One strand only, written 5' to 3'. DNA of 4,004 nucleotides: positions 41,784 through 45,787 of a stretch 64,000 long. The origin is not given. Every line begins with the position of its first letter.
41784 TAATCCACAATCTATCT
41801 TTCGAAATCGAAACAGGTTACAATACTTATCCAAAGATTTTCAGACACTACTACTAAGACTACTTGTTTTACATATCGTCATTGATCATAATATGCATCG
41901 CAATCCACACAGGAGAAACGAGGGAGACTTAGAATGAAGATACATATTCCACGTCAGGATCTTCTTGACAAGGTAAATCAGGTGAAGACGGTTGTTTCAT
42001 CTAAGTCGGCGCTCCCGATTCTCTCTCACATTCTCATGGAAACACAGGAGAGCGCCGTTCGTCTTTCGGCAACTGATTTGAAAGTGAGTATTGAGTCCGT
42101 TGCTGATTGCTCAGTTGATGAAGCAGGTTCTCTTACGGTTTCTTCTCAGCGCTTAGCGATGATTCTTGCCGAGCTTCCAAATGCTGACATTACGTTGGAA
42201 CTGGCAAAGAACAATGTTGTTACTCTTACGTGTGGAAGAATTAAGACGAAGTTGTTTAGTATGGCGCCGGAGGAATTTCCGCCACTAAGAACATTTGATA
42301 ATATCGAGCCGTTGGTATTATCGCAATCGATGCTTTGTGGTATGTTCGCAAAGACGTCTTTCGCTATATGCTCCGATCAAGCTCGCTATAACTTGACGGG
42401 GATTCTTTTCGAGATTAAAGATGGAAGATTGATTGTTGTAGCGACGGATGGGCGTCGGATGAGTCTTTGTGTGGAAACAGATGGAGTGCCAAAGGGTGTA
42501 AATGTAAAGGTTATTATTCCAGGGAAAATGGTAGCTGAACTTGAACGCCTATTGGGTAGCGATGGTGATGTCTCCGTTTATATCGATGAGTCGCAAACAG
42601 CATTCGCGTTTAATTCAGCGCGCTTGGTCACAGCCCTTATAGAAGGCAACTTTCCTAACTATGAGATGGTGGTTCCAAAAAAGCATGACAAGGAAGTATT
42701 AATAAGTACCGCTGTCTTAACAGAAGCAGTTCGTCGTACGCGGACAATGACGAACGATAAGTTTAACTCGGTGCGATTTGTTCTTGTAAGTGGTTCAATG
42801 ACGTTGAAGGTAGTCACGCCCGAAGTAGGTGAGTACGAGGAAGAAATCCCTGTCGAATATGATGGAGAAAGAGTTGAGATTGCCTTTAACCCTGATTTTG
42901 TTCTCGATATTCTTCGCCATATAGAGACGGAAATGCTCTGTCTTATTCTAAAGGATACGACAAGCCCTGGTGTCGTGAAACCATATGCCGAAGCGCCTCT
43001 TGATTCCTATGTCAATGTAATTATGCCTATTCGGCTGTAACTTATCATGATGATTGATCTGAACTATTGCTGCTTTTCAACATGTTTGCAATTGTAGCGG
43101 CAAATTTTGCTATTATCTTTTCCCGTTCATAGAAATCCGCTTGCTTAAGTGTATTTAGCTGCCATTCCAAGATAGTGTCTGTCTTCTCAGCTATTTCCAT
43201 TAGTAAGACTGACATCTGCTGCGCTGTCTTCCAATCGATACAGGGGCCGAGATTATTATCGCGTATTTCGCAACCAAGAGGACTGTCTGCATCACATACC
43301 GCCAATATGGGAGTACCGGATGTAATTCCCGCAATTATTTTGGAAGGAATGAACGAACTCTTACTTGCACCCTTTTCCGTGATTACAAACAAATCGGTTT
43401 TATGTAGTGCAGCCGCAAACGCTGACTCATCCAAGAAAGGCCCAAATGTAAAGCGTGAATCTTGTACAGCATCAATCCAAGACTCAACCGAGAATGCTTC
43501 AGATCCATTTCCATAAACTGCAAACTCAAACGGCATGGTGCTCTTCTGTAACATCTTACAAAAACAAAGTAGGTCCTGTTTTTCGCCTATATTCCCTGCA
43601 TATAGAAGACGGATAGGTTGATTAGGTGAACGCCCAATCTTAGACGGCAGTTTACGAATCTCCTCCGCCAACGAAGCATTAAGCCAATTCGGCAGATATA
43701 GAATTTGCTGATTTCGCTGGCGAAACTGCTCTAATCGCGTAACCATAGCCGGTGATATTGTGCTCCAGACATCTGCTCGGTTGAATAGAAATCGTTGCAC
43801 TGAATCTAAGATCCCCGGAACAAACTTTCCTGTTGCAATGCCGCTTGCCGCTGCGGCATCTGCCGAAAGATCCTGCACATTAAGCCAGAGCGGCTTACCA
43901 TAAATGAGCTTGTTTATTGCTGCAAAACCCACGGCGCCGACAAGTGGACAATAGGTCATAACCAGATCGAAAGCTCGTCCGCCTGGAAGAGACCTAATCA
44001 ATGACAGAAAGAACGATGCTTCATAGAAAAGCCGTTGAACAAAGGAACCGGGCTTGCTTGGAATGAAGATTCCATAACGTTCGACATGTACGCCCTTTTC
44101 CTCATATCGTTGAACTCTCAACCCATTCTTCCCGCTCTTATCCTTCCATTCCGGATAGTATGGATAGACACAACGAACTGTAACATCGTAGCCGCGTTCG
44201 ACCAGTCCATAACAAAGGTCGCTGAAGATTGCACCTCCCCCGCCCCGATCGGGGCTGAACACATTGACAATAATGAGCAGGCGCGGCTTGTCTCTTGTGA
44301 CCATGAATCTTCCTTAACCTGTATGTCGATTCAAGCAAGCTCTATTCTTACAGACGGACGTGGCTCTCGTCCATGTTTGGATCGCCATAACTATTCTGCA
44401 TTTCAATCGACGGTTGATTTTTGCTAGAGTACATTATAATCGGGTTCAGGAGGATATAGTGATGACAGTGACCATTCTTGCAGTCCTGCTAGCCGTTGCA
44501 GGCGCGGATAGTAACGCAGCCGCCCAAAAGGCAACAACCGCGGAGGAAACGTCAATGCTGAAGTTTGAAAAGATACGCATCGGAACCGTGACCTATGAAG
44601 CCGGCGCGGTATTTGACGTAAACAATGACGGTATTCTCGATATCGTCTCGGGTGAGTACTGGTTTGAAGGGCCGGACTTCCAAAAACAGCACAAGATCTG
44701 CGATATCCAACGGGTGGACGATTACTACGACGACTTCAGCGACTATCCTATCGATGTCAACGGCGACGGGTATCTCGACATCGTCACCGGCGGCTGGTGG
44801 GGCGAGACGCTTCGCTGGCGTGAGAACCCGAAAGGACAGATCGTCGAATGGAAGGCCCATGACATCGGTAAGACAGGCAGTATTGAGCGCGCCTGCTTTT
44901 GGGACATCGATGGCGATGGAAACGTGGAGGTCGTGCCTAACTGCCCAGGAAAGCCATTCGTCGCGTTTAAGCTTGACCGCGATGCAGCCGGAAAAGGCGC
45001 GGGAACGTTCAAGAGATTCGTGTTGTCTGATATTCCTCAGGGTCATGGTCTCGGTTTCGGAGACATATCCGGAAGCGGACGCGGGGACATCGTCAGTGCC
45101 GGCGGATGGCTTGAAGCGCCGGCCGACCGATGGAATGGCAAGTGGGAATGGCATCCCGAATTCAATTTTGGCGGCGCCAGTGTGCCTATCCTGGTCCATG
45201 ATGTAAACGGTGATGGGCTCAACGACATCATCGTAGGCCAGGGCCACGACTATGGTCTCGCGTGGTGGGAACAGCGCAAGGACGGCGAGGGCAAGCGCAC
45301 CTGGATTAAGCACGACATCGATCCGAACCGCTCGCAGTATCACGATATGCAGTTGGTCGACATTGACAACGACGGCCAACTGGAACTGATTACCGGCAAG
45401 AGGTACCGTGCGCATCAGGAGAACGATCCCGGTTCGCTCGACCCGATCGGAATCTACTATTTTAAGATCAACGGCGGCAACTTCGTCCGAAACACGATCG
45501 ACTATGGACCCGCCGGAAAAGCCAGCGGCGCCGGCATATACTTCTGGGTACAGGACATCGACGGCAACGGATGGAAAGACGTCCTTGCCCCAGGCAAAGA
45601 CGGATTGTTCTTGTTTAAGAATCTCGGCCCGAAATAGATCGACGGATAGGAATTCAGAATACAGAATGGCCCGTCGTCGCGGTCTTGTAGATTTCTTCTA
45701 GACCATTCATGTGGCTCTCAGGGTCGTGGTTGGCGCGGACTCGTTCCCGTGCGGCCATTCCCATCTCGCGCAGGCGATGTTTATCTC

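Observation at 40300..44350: Low-GC island with an AT-rich, DnaA-box-rich non-coding region upstream of dnaN: candidate oriC, compositionally anomalous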

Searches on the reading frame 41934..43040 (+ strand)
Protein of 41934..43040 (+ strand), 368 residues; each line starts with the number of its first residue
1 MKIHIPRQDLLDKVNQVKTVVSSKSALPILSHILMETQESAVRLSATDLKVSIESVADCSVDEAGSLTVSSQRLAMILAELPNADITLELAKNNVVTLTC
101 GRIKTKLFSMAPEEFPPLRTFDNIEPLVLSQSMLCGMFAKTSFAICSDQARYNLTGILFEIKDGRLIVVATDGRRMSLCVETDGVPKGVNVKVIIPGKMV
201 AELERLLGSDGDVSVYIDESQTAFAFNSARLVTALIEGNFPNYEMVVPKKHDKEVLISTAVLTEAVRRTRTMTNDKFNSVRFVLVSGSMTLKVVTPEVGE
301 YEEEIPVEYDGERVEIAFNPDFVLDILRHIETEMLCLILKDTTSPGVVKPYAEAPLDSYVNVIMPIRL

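Call 7: search_protein_families(library=pfam, proteins=[window:41934-43040:+])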
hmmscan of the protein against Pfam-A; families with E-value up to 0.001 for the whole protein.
window:41934-43040:+ (368 aa): 3 families
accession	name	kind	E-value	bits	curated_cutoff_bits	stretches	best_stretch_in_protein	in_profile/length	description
PF00712.24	DNA_pol3_beta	-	7.7e-31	107.2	24.4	2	1-118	1-119/120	DNA polymerase III beta subunit, N-terminal domain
PF02767.21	DNA_pol3_beta_2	-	2.2e-27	96.1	27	1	129-242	2-116/116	DNA polymerase III beta subunit, central domain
PF02768.20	DNA_pol3_beta_3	-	1.2e-24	86.8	27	1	246-367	3-121/121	DNA polymerase III beta subunit, C-terminal domain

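Call 9: find_encoding_contigs(protein=window:41934-43040:+, flank=10000, max_places=6)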
Protein window:41934-43040:+ (368 aa): 2 contigs read that carry it; 2 places shown.
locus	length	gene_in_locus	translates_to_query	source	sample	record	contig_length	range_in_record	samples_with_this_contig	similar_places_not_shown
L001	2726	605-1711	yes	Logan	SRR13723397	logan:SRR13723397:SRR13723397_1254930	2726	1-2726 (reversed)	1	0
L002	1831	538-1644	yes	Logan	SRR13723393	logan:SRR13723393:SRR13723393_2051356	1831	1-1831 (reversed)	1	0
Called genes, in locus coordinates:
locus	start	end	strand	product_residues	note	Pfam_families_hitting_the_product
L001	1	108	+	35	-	?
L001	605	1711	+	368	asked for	PF00712:DNA_pol3_beta, PF02767:DNA_pol3_beta_2, PF02768:DNA_pol3_beta_3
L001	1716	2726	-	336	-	?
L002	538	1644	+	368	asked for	PF00712:DNA_pol3_beta, PF02767:DNA_pol3_beta_2, PF02768:DNA_pol3_beta_3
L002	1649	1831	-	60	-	?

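Call 10: find_homologous_proteins(query=window:41934-43040:+)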
Query window:41934-43040:+ (368 aa): 4452 proteins with E <= 0.001 among 8000 candidates; the best 120 are listed.
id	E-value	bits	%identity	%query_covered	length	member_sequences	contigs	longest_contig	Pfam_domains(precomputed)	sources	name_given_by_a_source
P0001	2.7e-220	749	94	100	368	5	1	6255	PF00712.25,PF02768.21,PF02767.22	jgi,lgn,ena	-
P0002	1.8e-207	706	87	100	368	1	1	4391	PF00712.25,PF02768.21,PF02767.22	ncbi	-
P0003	2.3e-202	690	85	100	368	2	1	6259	PF00712.25,PF02768.21,PF02767.22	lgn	-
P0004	3.2e-202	689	85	100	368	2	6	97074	PF00712.25,PF02768.21,PF02767.22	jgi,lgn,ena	jgi:DNA polymerase-3 subunit beta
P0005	3.1e-198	676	81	100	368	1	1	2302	PF00712.25,PF02768.21,PF02767.22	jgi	-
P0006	6.2e-198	675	81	100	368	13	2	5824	PF00712.25,PF02768.21,PF02767.22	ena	-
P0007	1.4e-192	657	79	100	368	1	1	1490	PF00712.25,PF02768.21,PF02767.22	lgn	-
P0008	8.1e-190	648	79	100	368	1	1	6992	PF00712.25,PF02768.21,PF02767.22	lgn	-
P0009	1.8e-187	641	77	100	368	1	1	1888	PF00712.25,PF02768.21,PF02767.22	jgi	jgi:DNA polymerase III subunit beta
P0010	1.8e-186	637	77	100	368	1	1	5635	PF00712.25,PF02768.21,PF02767.22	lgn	-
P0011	2.6e-186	637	76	100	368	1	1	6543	PF00712.25,PF02768.21,PF02767.22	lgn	-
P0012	6.3e-186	636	77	100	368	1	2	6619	PF00712.25,PF02768.21,PF02767.22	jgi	-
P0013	1.9e-185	634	76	100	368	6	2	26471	PF00712.25,PF02768.21,PF02767.22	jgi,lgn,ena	-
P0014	3.3e-185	633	77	100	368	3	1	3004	PF00712.25,PF02768.21,PF02767.22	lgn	-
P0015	6.1e-185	632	77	100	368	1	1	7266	PF00712.25,PF02768.21,PF02767.22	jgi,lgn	jgi:DNA polymerase-3 subunit beta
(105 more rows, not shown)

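Call 11: find_related_loci(query=window:41934-43040:+, collection=genome_contigs, flank=10000)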
Query window:41934-43040:+ (368 aa) in genome_contigs; peptide patterns used: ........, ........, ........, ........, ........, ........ (x = any residue, [..] = any of these).
199 stretches matched a pattern; 152 encode a relative of the query (tblastn E <= 1e-3); the best 80 are kept; 79 distinct loci.
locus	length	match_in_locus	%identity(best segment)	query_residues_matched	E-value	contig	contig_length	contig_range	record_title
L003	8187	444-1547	76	1-368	0e+0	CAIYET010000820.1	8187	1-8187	MAG: Candidatus Hydrogenedentes bacterium isolate MJ-time_bin-1056 genome assembly, contig: bin-1056:0820/1133, whole ge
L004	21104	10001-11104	75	1-368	0e+0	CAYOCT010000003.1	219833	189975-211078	MAG TPA_asm: uncultured Nitrospiraceae bacterium isolate binchicken_co16_39 genome assembly, contig: NODE_62_length_2198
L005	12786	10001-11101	73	1-368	0e+0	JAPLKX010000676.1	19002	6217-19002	MAG: Candidatus Hydrogenedentota bacterium isolate LacPavin_0920_SED5_MAG_60_9 LacPavin_0920_SED5_scaffold_1340568, whol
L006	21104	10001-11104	72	1-368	0e+0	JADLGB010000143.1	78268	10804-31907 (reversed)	MAG: Candidatus Hydrogenedentota bacterium isolate SJ408 c_000000716724, whole genome shotgun sequence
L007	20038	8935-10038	70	1-368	0e+0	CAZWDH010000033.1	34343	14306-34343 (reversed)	MAG TPA_asm: uncultured Nitrospiraceae bacterium isolate SRP323723_co1_44 genome assembly, contig: NODE_1014_length_3434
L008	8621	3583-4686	70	1-368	1e-180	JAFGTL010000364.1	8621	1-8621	MAG: Candidatus Hydrogenedentota bacterium isolate Zod_Metabat.968 k87_6528033, whole genome shotgun sequence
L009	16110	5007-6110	69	1-368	1e-179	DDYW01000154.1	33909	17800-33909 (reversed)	MAG TPA_asm: Candidatus Hydrogenedentes bacterium UBA2224 UBA2224_contig_19498, whole genome shotgun sequence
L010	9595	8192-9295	69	1-368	2e-179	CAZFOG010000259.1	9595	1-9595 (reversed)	MAG TPA_asm: uncultured Nitrospiraceae bacterium isolate SRP192927_co6_479 genome assembly, contig: NODE_18444_length_95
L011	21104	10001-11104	68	1-368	2e-178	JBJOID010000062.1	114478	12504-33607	MAG: Candidatus Hydrogenedentota bacterium isolate sharkriverslough_2019_sw_WHONDRS-S19S_0042_B_bin.90 scaffold_890953,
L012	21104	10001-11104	71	1-368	7e-178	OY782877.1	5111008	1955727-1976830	MAG: Candidatus Hydrogenedentes bacterium isolate 28e603e2-5466-4732-bb1a-a7370d5bccbd genome assembly, chromosome: 1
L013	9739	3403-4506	73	1-368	1e-176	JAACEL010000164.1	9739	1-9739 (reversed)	MAG: Nitrospiraceae bacterium isolate OTbin.67 scaffold_3123, whole genome shotgun sequence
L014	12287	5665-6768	67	1-368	1e-175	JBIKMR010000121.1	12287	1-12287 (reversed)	MAG: Candidatus Hydrogenedentales bacterium isolate ME2014-09-11_3300037507_group5_bin133 Rohwer_bin1463_scaffold_4889_c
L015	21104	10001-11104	67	1-368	3e-175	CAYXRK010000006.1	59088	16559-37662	MAG TPA_asm: uncultured Nitrospirales bacterium isolate binchicken_co248_263 genome assembly, contig: NODE_361_length_59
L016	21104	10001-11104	70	1-368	5e-178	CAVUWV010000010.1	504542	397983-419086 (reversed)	MAG: Candidatus Hydrogenedentes bacterium isolate MFD05684.bin.2.193 genome assembly, contig: contig_31176, whole genome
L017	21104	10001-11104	68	1-368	1e-174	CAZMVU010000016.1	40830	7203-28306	MAG TPA_asm: uncultured Nitrospirales bacterium isolate SRP252850_co1_233 genome assembly, contig: NODE_1469_length_4083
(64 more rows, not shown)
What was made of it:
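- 41934..43040 (+): dnaN, the DNA polymerase III beta sliding clamp (368 aa, three clamp domains). It is vertically inherited and low in GC (44%, GC3 0.41). Homologues at 58-94% identity across Hydrogenedentota (calls 10, 11).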

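Call 18: find_encoding_contigs(protein=P0001, flank=10000, max_places=3)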
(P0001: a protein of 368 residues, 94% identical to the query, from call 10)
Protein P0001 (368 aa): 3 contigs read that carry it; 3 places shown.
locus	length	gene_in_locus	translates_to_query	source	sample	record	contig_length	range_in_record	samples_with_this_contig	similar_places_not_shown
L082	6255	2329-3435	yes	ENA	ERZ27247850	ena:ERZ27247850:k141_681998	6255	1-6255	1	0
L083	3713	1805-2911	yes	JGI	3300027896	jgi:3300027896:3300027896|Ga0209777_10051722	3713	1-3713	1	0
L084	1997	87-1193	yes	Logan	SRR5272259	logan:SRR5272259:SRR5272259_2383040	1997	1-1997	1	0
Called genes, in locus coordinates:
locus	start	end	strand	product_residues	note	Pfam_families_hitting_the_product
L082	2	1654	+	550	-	?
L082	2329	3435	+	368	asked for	PF00712:DNA_pol3_beta, PF02767:DNA_pol3_beta_2, PF02768:DNA_pol3_beta_3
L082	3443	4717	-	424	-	PF13439:Glyco_transf_4 (weak), PF13579:Glyco_trans_4_4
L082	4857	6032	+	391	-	PF01839:FG-GAP (faint), PF13517:FG-GAP_3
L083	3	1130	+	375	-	?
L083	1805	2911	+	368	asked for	PF00712:DNA_pol3_beta, PF02767:DNA_pol3_beta_2, PF02768:DNA_pol3_beta_3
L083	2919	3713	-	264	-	?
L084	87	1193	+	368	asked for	PF00712:DNA_pol3_beta, PF02767:DNA_pol3_beta_2, PF02768:DNA_pol3_beta_3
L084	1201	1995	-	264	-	?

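Call 19: find_encoding_contigs(protein=P0004, flank=10000, max_places=3)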
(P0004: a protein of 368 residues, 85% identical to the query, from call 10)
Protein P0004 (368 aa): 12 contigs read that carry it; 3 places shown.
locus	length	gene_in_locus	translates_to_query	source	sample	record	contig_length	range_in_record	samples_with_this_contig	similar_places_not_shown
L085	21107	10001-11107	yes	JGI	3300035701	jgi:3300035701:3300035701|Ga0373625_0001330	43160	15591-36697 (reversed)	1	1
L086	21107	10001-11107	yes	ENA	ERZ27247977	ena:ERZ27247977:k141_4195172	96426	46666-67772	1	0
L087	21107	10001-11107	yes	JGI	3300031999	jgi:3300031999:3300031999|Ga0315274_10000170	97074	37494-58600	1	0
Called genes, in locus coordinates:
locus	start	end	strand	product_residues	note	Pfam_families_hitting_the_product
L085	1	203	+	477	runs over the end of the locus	PF01225:Mur_ligase, PF08245:Mur_ligase_M, PF02875:Mur_ligase_C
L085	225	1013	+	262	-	PF08478:POTRA_1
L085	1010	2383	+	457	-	PF00091:Tubulin, PF12327:FtsZ_C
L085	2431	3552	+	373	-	PF04389:Peptidase_M28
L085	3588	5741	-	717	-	PF13620:CarboxypepD_reg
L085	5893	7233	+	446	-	PF01547:SBP_bac_1, PF13416:SBP_bac_8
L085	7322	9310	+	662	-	PF05157:MshEN, PF00437:T2SSE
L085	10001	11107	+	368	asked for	PF00712:DNA_pol3_beta, PF02767:DNA_pol3_beta_2, PF02768:DNA_pol3_beta_3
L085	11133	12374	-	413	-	PF13439:Glyco_transf_4 (weak), PF13579:Glyco_trans_4_4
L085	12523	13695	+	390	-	PF01839:FG-GAP (faint), PF13517:FG-GAP_3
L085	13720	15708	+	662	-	PF13414:TPR_11, PF00515:TPR_1, PF13424:TPR_12, PF13432:TPR_16, PF13414:TPR_11, PF00515:TPR_1, PF13414:TPR_11, PF13424:TPR_12, +32 more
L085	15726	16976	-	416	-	PF13439:Glyco_transf_4, PF13579:Glyco_trans_4_4, PF00534:Glycos_transf_1, PF13692:Glyco_trans_1_4, PF13524:Glyco_trans_1_2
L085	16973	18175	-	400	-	PF13579:Glyco_trans_4_4, PF13439:Glyco_transf_4, PF00534:Glycos_transf_1, PF13692:Glyco_trans_1_4, PF13524:Glyco_trans_1_2 (faint)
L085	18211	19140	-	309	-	PF00701:DHDPS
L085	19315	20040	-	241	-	-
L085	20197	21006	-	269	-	-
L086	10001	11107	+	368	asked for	PF00712:DNA_pol3_beta, PF02767:DNA_pol3_beta_2, PF02768:DNA_pol3_beta_3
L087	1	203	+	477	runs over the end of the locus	PF01225:Mur_ligase, PF08245:Mur_ligase_M, PF02875:Mur_ligase_C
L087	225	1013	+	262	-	PF08478:POTRA_1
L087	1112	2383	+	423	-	PF00091:Tubulin, PF12327:FtsZ_C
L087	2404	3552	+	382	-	PF04389:Peptidase_M28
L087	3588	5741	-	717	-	PF13620:CarboxypepD_reg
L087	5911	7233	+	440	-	PF01547:SBP_bac_1, PF13416:SBP_bac_8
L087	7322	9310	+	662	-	PF05157:MshEN, PF00437:T2SSE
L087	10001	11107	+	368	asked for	PF00712:DNA_pol3_beta, PF02767:DNA_pol3_beta_2, PF02768:DNA_pol3_beta_3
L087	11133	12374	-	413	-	PF13439:Glyco_transf_4 (weak), PF13579:Glyco_trans_4_4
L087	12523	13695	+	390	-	PF01839:FG-GAP (faint), PF13517:FG-GAP_3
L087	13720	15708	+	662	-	PF13414:TPR_11, PF00515:TPR_1, PF13424:TPR_12, PF13432:TPR_16, PF13414:TPR_11, PF00515:TPR_1, PF13414:TPR_11, PF13424:TPR_12, +32 more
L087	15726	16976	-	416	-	PF13439:Glyco_transf_4, PF13579:Glyco_trans_4_4, PF00534:Glycos_transf_1, PF13692:Glyco_trans_1_4, PF13524:Glyco_trans_1_2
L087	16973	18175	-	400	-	PF13579:Glyco_trans_4_4, PF13439:Glyco_transf_4, PF00534:Glycos_transf_1, PF13692:Glyco_trans_1_4, PF13524:Glyco_trans_1_2 (faint)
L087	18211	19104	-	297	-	PF00701:DHDPS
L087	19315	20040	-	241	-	-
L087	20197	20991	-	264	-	-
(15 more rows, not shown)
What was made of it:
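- L085-L087 (three samples) carry the same gene order from gspE to the two GT1 genes (call 19).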

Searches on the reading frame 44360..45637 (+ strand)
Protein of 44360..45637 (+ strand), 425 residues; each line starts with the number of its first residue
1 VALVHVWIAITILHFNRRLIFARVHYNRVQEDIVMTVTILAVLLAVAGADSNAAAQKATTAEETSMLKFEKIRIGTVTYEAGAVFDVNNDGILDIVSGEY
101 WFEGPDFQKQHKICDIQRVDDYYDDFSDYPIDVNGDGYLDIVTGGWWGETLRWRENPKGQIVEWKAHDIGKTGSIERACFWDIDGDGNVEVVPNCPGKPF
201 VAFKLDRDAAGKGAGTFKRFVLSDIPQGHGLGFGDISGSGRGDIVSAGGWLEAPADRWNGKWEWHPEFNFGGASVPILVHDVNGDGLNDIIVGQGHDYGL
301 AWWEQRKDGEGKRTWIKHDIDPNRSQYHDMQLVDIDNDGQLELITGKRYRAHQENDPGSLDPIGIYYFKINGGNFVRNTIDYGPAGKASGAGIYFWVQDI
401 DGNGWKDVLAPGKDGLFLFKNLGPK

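Call 7: search_protein_families(library=pfam, proteins=[window:44360-45637:+])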
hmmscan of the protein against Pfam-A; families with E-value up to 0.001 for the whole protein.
window:44360-45637:+ (425 aa): 3 families
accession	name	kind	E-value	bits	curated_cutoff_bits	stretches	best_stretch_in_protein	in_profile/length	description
PF13517.12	FG-GAP_3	-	2e-26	92.8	26.9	2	281-344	1-60/61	FG-GAP-like repeat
PF01839.29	FG-GAP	-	2.2e-09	37.4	22.1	0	281-294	9-22/37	FG-GAP repeat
PF12256.14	TcdB_toxin_midN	-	5.8e-05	22.9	24.8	0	180-230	32-80/181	Insecticide toxin TcdB middle/N-terminal region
